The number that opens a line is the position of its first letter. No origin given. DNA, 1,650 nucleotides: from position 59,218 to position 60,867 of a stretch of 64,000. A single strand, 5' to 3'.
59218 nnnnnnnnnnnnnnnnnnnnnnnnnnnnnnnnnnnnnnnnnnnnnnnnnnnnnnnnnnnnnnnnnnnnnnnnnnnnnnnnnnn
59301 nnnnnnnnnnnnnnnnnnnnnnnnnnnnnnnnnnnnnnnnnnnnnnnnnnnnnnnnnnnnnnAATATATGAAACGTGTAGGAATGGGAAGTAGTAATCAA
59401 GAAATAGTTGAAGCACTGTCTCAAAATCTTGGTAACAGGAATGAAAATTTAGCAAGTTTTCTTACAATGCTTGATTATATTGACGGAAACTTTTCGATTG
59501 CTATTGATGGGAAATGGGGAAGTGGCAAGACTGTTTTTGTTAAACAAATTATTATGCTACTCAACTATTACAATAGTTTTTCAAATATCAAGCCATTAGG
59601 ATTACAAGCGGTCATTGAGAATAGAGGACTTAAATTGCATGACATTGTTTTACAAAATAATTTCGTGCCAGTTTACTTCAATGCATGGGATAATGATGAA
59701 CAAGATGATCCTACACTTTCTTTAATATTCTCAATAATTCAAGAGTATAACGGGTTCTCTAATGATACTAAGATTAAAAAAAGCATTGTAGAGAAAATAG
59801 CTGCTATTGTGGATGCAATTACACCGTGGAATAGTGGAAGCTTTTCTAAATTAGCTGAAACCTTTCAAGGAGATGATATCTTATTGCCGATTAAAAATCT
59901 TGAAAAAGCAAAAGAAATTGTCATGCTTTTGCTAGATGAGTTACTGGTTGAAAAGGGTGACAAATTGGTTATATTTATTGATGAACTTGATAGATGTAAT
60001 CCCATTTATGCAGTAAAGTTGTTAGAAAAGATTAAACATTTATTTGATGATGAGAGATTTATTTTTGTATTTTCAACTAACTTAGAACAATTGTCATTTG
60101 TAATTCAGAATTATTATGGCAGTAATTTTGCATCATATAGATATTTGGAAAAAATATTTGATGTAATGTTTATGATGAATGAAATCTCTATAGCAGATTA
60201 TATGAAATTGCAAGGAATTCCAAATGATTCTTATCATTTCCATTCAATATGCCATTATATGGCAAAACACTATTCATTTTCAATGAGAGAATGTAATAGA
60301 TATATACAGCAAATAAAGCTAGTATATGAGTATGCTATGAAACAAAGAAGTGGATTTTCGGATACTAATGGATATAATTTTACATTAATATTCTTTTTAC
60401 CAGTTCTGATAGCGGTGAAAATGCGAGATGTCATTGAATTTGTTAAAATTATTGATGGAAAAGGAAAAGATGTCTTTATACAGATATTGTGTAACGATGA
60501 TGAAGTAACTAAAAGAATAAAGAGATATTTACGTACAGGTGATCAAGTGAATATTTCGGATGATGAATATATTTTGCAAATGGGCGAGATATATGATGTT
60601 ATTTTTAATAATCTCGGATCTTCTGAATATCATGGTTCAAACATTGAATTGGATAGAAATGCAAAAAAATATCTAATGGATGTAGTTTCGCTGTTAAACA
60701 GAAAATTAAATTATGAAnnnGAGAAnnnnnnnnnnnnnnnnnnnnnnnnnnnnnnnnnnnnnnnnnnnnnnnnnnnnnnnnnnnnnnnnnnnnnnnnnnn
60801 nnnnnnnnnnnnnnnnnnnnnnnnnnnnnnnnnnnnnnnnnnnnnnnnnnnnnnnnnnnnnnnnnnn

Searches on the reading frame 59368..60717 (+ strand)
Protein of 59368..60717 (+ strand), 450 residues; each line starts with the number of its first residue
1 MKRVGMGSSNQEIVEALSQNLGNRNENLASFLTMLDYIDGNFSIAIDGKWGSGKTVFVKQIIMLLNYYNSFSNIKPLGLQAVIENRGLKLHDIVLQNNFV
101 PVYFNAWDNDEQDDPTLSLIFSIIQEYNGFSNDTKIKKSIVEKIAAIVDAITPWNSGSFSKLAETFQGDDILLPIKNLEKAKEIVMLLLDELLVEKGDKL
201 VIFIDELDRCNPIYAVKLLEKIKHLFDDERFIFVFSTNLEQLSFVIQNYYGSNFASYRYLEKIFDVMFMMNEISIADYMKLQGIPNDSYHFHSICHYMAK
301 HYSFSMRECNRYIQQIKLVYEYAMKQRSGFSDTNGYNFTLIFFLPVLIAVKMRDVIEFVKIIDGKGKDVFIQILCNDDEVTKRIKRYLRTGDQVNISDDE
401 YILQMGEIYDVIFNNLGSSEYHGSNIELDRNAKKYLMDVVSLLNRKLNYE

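Call 3: search_protein_families(library=pfam, proteins=[window:59368-60717:+], max_evalue=0.01)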
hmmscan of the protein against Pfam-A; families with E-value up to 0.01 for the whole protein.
window:59368-60717:+ (450 aa): 8 families
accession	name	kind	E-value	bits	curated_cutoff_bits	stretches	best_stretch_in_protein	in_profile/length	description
PF07693.20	KAP_NTPase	-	8.1e-33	114.4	20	1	39-271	18-226/293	KAP family P-loop domain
PF13401.12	AAA_22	-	0.00019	22.2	27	1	43-235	7-120/130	AAA domain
PF01637.24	ATPase_2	-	0.00068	19.9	33.2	0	23-237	3-154/225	ATPase domain predominantly from Archaea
PF13173.12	AAA_14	-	0.0011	19.4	27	0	182-237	49-96/129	AAA domain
PF24883.2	NPHP3_N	-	0.0015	19.2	24.8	0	179-230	103-154/164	Nephrocystin 3, N-terminal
PF01712.25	dNK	-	0.0034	17.6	27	0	365-418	121-172/203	Deoxynucleoside kinase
PF02367.23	TsaE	-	0.0066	16.8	26.6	0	30-67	23-47/128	Threonylcarbamoyl adenosine biosynthesis protein TsaE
PF00004.35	AAA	-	0.009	16.9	21.2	0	195-239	54-110/131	ATPase family associated with various cellular activities (AAA)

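Call 4: search_protein_families(library=padloc, proteins=[window:59368-60717:+], max_evalue=0.01)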
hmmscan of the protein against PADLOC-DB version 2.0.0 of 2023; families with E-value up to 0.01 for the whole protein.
window:59368-60717:+ (450 aa): 8 families
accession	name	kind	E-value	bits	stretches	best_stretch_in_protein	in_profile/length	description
PDLC04959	PDC-S20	-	4.2e-45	153.1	3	195-328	183-333/464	-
PDLC04956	PDC-S20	-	1.7e-33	114.7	2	195-272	177-254/450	-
PDLC04958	PDC-S20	-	1.6e-22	78.4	2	195-279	171-263/458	-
PDLC04957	PDC-S20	-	8.9e-19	66.3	2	196-274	180-259/446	-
PDLC02361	PifA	-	6.1e-10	36.3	2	188-270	172-253/720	PifA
PDLC02210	QatA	-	4.2e-07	26.9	1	190-267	195-274/593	-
PDLC02209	QatA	-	1.9e-06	24.8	1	191-268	194-279/646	-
PDLC05031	PDC-S49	-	1.7e-05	21.8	1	24-63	5-46/624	-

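Call 6: search_protein_families(library=ncbifam, proteins=[window:59368-60717:+], max_evalue=0.01)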
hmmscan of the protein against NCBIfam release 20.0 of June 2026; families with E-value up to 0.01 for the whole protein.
window:59368-60717:+ (450 aa): 1 family
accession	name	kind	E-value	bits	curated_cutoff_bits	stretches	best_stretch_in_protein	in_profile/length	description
NF041923.1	QatA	equivalog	1.8e-06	26.9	600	1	197-270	200-280/628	Qat anti-phage system ATPase QatA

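Call 7: find_homologous_proteins(query=window:59368-60717:+)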
Query window:59368-60717:+ (450 aa): 1674 proteins with E <= 0.001 among 8000 candidates; the best 120 are listed.
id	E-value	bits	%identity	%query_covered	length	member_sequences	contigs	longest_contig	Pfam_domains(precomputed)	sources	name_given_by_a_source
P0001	1.1e-295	998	100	100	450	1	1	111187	PF07693.21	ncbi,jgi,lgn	-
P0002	1.3e-124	435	46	100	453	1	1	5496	PF07693.21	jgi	jgi:hypothetical protein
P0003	4.6e-118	413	45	100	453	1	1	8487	PF07693.21,PF01637.25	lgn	-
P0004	2.6e-112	394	43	99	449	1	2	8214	PF07693.21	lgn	-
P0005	1.8e-109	385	43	99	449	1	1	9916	PF07693.21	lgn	-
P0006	1.9e-109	385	42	100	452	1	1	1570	PF07693.21,PF13191.13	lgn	-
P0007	3.4e-107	377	43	100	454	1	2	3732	PF07693.21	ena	-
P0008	4.3e-105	370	41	100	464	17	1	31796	PF07693.21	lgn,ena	-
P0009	3.9e-103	364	41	100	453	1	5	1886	PF07693.21,PF13191.13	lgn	-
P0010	5.6e-103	363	41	100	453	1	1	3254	PF07693.21,PF13191.13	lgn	-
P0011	1.4e-101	359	40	100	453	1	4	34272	PF07693.21,PF13191.13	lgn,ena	-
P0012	7.4e-98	347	40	100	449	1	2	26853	PF07693.21,PF24883.3,PF13191.13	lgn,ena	-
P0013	3.2e-97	344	42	94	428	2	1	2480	PF07693.21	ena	-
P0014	4.3e-96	341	40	100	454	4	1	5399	PF07693.21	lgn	-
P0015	1.6e-89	319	47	69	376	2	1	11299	PF07693.21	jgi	jgi:hypothetical protein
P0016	4.7e-77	278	35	98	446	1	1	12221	PF07693.21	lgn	-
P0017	2.8e-73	266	34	98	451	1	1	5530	PF07693.21,PF24883.3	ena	-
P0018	3.5e-73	265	33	100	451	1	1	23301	PF07693.21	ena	-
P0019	4.7e-73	265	33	100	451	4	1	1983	PF07693.21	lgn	-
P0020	7.4e-73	264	33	100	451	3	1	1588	PF07693.21,PF13401.13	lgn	-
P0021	3.5e-71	259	41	75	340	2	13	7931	PF07693.21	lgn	-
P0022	2.5e-70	256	33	100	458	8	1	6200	PF07693.21,PF13401.13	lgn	-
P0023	2.7e-70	256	33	98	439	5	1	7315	PF07693.21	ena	-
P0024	4.1e-70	255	33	100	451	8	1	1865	PF07693.21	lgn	-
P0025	3.3e-69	252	33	100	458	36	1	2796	PF07693.21,PF13401.13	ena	-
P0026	1.8e-68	250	34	100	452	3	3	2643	PF07693.21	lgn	-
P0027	3.9e-68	249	33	93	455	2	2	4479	PF07693.21,PF13401.13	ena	-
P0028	1.1e-67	247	39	81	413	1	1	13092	PF13173.13,PF07693.21,PF24883.3,PF13401.13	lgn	-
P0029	1.6e-67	247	33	98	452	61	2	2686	PF07693.21,PF24883.3,PF00004.36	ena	-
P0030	3.2e-67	246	34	100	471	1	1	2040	PF07693.21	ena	-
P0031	5.3e-67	245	32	91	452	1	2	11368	PF07693.21,PF24883.3,PF00004.36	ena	-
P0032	7.6e-67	244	32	100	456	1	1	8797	PF07693.21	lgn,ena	-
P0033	1.3e-66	244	34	98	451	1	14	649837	PF07693.21,PF24883.3,PF00004.36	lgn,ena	-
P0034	1.6e-66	243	35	100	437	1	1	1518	PF07693.21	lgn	-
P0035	1.9e-66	243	36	84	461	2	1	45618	PF07693.21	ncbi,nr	ncbi:MAG: hypothetical protein LIO51_07525 [Clostridiales bacterium]|nr:hypothetical protein [Clostr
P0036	2.0e-66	243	33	98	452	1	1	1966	PF07693.21,PF24883.3,PF00004.36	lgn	-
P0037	3.6e-66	242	33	98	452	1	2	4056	PF07693.21,PF24883.3,PF00004.36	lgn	-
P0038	5.1e-66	242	34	96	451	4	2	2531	PF13173.13,PF07693.21,PF24883.3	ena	-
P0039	6.5e-66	241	34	98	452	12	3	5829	PF07693.21,PF24883.3,PF00004.36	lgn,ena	-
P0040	1.6e-65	240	32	96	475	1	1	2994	PF07693.21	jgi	jgi:hypothetical protein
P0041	1.6e-65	240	33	98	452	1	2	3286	PF07693.21,PF00004.36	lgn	-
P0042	2.7e-65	239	32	98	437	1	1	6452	PF07693.21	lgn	-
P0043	3.0e-65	239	33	98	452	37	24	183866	PF07693.21,PF24883.3,PF00004.36,PF01637.25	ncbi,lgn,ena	-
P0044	3.1e-65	239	38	84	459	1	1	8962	PF07693.21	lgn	-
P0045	3.6e-65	239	33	100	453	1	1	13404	PF07693.21,PF13401.13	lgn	-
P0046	4.5e-65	239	32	100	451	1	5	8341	PF07693.21,PF13401.13,PF13191.13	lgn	-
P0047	5.9e-65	238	33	84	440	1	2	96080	PF07693.21,PF13191.13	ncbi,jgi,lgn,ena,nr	ncbi:MAG: KAP family NTPase [Defluviitaleaceae bacterium]|nr:KAP family NTPase [Defluviitaleaceae ba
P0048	6.1e-65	238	34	91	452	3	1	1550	PF07693.21,PF24883.3,PF00004.36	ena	-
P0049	9.1e-65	238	33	98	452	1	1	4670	PF07693.21,PF00004.36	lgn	-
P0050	1.1e-64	237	33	100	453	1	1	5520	PF07693.21,PF13401.13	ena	-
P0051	1.4e-64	237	33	98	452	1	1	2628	PF07693.21,PF00004.36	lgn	-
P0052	1.9e-64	237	33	100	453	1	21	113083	PF07693.21,PF13401.13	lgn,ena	-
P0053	1.9e-64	237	33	100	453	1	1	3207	PF07693.21,PF13401.13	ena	-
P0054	2.0e-64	236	33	98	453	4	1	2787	PF07693.21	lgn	-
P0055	2.0e-64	236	34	100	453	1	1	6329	PF07693.21,PF13401.13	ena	-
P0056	2.2e-64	236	33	100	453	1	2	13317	PF07693.21,PF13401.13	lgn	-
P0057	2.2e-64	236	33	100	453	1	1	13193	PF07693.21,PF13401.13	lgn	-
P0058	2.6e-64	236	33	99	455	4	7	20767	PF07693.21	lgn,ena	-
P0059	2.9e-64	236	33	100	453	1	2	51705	PF07693.21,PF13401.13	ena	-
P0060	3.1e-64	236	33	100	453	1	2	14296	PF07693.21,PF13401.13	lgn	-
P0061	3.2e-64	236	32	100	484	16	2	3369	PF07693.21,PF13401.13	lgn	-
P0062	3.5e-64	236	33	100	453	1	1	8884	PF07693.21,PF13401.13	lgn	-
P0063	3.7e-64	236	32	99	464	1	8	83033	PF07693.21,PF24883.3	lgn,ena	-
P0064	5.3e-64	235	33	100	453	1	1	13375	PF07693.21,PF13401.13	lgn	-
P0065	5.3e-64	235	33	100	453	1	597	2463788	PF07693.21,PF13401.13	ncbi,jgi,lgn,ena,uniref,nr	ncbi:hypothetical protein DWY77_02565 [Megamonas rupellensis]|jgi:hypothetical protein|uniref:KAP NT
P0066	5.4e-64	235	33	100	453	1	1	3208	PF07693.21,PF13401.13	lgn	-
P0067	5.5e-64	235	33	100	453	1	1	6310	PF07693.21,PF13401.13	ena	-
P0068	5.9e-64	235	34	98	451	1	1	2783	PF07693.21,PF24883.3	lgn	-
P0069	6.0e-64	235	36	85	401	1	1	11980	PF07693.21,PF13401.13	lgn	-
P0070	6.2e-64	235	33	100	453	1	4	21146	PF07693.21,PF13401.13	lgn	-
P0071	6.2e-64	235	33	100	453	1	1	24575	PF07693.21,PF13401.13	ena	-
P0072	6.4e-64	235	33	100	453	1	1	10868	PF07693.21,PF13401.13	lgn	-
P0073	6.8e-64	235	33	100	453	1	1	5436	PF07693.21,PF13401.13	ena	-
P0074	7.2e-64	235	33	100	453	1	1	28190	PF07693.21,PF13401.13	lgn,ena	-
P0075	7.3e-64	235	32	98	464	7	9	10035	PF07693.21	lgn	-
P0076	7.7e-64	235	33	100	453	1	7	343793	PF07693.21,PF13401.13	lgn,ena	-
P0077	7.9e-64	234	33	100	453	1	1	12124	PF07693.21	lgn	-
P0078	8.3e-64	234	33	100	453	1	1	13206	PF07693.21,PF13401.13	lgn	-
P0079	8.7e-64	234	33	100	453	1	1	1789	PF07693.21,PF13401.13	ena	-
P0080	8.7e-64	234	36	85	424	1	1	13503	PF07693.21,PF13401.13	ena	-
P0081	9.3e-64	234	33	100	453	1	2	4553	PF07693.21,PF13401.13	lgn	-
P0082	9.7e-64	234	34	100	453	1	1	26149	PF07693.21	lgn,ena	-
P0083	1.0e-63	234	33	100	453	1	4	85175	PF07693.21,PF13401.13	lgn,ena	-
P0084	1.1e-63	234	36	85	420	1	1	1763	PF07693.21,PF13401.13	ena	-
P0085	1.2e-63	234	33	100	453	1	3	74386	PF07693.21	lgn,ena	-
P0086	1.2e-63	234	33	100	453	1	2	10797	PF07693.21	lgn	-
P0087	1.2e-63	234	32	100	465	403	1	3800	PF07693.21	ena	-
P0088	1.3e-63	234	36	85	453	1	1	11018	PF07693.21,PF13401.13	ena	-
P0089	1.3e-63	234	32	91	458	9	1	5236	PF07693.21,PF13401.13,PF13191.13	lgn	-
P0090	1.3e-63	234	33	100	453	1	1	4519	PF07693.21,PF13401.13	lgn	-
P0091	1.3e-63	234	32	100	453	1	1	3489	PF07693.21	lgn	-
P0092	1.4e-63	234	33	100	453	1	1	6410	PF07693.21,PF13401.13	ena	-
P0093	1.5e-63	234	33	100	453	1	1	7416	PF07693.21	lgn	-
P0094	1.5e-63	234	33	100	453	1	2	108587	PF07693.21,PF13401.13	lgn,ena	-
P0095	1.6e-63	233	33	100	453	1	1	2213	PF07693.21,PF13401.13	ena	-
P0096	1.6e-63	233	33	100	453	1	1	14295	PF07693.21,PF13401.13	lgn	-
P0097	1.7e-63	233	34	98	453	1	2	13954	PF07693.21,PF13401.13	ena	-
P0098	1.7e-63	233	33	100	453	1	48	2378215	PF07693.21,PF13401.13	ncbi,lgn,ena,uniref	ncbi:KAP family P-loop NTPase fold protein [Megamonas funiformis]|uniref:KAP family P-loop NTPase fo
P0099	1.7e-63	233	36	81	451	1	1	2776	PF07693.21,PF24883.3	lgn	-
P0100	2.1e-63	233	33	91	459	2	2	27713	PF07693.21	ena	-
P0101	2.4e-63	233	33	100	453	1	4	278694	PF07693.21,PF13401.13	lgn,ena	-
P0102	2.4e-63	233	36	85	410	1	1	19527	PF07693.21,PF13401.13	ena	-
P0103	2.4e-63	233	33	96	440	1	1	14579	PF07693.21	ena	-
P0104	2.4e-63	233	33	100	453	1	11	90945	PF07693.21,PF13401.13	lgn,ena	-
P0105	3.0e-63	233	33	100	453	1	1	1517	PF07693.21,PF13401.13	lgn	-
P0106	3.1e-63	233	34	100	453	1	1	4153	PF07693.21,PF13401.13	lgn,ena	-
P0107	3.1e-63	232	33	100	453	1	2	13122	PF07693.21,PF13401.13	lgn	-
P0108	3.2e-63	232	36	81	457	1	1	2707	PF07693.21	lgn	-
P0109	3.2e-63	232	33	100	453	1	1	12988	PF07693.21,PF13401.13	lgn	-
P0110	3.4e-63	232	33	100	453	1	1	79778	PF07693.21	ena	-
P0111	3.5e-63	232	33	100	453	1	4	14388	PF07693.21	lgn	-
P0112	3.6e-63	232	34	100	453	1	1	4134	PF07693.21,PF13401.13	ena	-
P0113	3.7e-63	232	33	100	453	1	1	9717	PF07693.21,PF13401.13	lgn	-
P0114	3.8e-63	232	35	84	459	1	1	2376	PF07693.21,PF24883.3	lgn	-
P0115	3.8e-63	232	33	100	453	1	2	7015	PF07693.21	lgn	-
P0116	3.9e-63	232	34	97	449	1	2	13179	PF07693.21,PF13401.13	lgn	-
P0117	3.9e-63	232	33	100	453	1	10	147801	PF07693.21,PF13401.13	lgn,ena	-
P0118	4.0e-63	232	33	100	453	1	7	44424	PF07693.21,PF13401.13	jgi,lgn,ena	-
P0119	4.2e-63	232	33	100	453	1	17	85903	PF07693.21,PF13401.13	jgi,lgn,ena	jgi:hypothetical protein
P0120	4.3e-63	232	36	82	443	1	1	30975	PF07693.21,PF00004.36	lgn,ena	-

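Call 9: find_encoding_contigs(protein=P0001, flank=10000, max_places=4)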
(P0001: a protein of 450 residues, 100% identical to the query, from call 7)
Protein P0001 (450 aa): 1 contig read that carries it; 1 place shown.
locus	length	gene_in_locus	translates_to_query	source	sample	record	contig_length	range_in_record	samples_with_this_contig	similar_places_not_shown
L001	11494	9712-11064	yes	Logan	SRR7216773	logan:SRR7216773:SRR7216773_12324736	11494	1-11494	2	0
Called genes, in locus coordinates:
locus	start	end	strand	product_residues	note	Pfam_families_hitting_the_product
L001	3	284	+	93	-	?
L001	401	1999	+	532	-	PF02384:N6_Mtase (weak), PF01420:Methylase_S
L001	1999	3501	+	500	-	PF12161:HsdM_N, PF02384:N6_Mtase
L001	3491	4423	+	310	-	PF16289:PIN_12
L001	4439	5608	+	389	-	PF01420:Methylase_S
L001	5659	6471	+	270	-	PF14355:Abi_C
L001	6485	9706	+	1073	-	PF04313:HSDR_N, PF04851:ResIII, PF18766:SWI2_SNF2, PF22679:T1R_D3-like, PF11867:T1RH-like_C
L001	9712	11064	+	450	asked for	PF07693:KAP_NTPase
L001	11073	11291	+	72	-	PF02229:PC4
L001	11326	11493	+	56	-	?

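Call 10: find_related_loci(query=A1, collection=genome_contigs, flank=6000)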
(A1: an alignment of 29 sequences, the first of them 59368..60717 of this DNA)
Query A1 (450 aa) in genome_contigs; peptide patterns used: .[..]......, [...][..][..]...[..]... (x = any residue, [..] = any of these).
599 stretches matched a pattern (row limit reached: there are more); 341 encode a relative of the query (tblastn E <= 1e-3); the best 80 are kept; 80 distinct loci.
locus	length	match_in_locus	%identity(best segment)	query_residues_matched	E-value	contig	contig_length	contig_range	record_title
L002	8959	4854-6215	41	1-450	4e-112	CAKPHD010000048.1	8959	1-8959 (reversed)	MAG: uncultured Clostridia bacterium isolate REFINED_METABAT215_TOP10_CONTIGS_1500_ASSEMBLY_K77_MERGED__Hadza_MoBio_hadz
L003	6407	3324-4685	41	1-450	2e-111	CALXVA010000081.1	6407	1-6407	MAG: uncultured Clostridia bacterium isolate BRZ_LR__bin51 genome assembly, contig: BRZ_LR__NODE_9227_length_6407_cov_8.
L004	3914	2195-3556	40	1-450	3e-109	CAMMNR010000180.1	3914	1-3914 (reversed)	MAG: uncultured Clostridium sp. isolate ERR4968678_bin.68_MetaWRAP_v1.1_MAG genome assembly, contig: NODE_13259_length_3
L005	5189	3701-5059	41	1-449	1e-107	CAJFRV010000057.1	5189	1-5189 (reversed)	uncultured Clostridia bacterium isolate Chicken_20_mag_115 genome assembly, contig: MAGpy_11413_20_idba_bin_115_fascaffo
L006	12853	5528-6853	33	6-444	3e-72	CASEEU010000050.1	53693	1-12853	uncultured Eubacteriales bacterium isolate SI.O4.metabat-bins.135 genome assembly, contig: SI.O4.metabat-bins.135.fa_k14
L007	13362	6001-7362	33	1-444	5e-69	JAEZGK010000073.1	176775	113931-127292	MAG: Bacillota bacterium isolate OH_CBrB_92 k127_1532003, whole genome shotgun sequence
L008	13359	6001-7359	31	1-445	9e-63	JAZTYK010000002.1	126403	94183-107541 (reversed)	MAG: Oscillospiraceae bacterium isolate T1900045326_YK20190015.MAGScoT_cleanbin_000023 SGB_6454_k141_2811640, whole geno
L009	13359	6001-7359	30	6-449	4e-62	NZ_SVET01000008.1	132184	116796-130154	MAG: Pseudobutyrivibrio ruminis isolate SIG313 NODE_282_length_132184_cov_157.756273, whole genome shotgun sequence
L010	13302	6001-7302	31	23-448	3e-61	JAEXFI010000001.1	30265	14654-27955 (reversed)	MAG: Bacillota bacterium isolate OH_HBB_241 k127_491972, whole genome shotgun sequence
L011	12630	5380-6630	31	1-413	4e-61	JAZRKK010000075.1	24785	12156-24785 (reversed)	MAG: Acutalibacteraceae bacterium isolate T1900045446_YK20190137.MAGScoT_cleanbin_000021 SGB_7162_k141_328979, whole gen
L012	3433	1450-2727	33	1-424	2e-61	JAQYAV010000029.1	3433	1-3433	MAG: Lachnospiraceae bacterium isolate SUG1698 k141_5181329, whole genome shotgun sequence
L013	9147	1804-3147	29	1-444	2e-60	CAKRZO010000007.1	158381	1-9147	MAG: uncultured Acetatifactor sp. isolate REFINED_METABAT215_TOP10_CONTIGS_1500_ASSEMBLY_K77_MERGED__Nepal_MoBio_Fiber-H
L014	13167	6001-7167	31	1-393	1e-58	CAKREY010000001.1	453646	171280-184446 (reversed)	MAG: uncultured Lachnospiraceae bacterium isolate REFINED_METABAT215_TOP10_CONTIGS_1500_ASSEMBLY_K77_MERGED__Hadza_MoBio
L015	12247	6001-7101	33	1-364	1e-58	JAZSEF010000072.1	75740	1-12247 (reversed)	MAG: Roseburia sp. isolate T1900044591_TS20190057.MAGScoT_cleanbin_000030 SGB_636_k141_1791744, whole genome shotgun seq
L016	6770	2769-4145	29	1-449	4e-58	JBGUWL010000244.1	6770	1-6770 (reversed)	MAG: Acutalibacteraceae bacterium isolate ruminal_MAG_78 ruminal_MAG_78_contig_0244, whole genome shotgun sequence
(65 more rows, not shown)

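Call 62: predict_structure(alignment_id=A1)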
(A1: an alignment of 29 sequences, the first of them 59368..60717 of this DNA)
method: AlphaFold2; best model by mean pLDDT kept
length: 450 residues; sequences in the alignment: 29
mean_pLDDT: 80.5   pTM: 0.77
mean pLDDT of the five models: 80.5, 80.0, 79.2, 76.8, 75.7
residues with pLDDT >= 90: 159; 70-90: 207; 50-70: 50; < 50: 34
segments of 3 or more residues with pLDDT < 50: 1-6, 130-135, 154-168, 446-450
pLDDT, mean of each block of 10 residues (from residue 1): 50 85 84 93 91 88 91 79 85 90 90 82 69 51 65 42 42 62 81 83 94 92 85 95 94 92 91 82 83 92 89 88 68 74 92 92 93 90 82 74 91 76 80 80 52
secondary structure, 60 per line:
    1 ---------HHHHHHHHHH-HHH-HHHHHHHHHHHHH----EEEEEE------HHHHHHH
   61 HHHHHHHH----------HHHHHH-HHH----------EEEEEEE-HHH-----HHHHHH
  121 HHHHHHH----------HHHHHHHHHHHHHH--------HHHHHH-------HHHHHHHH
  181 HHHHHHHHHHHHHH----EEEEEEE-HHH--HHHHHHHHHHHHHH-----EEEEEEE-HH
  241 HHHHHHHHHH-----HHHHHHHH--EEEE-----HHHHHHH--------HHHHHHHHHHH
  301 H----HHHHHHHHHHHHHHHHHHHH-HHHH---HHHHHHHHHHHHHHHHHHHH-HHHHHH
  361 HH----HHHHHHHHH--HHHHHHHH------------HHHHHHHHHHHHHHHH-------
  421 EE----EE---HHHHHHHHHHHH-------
elements in order: H10-19 H25-37 E42-47 H54-68 H79-84 E99-105 H115-127 H138-151 H160-165 H173-194 E199-205 H212-225 E231-237 H239-250 H256-263 E266-269 H275-281 H290-301 H306-325 H327-330 H334-353 H355-362 H367-375 H378-385 H398-413 H432-443
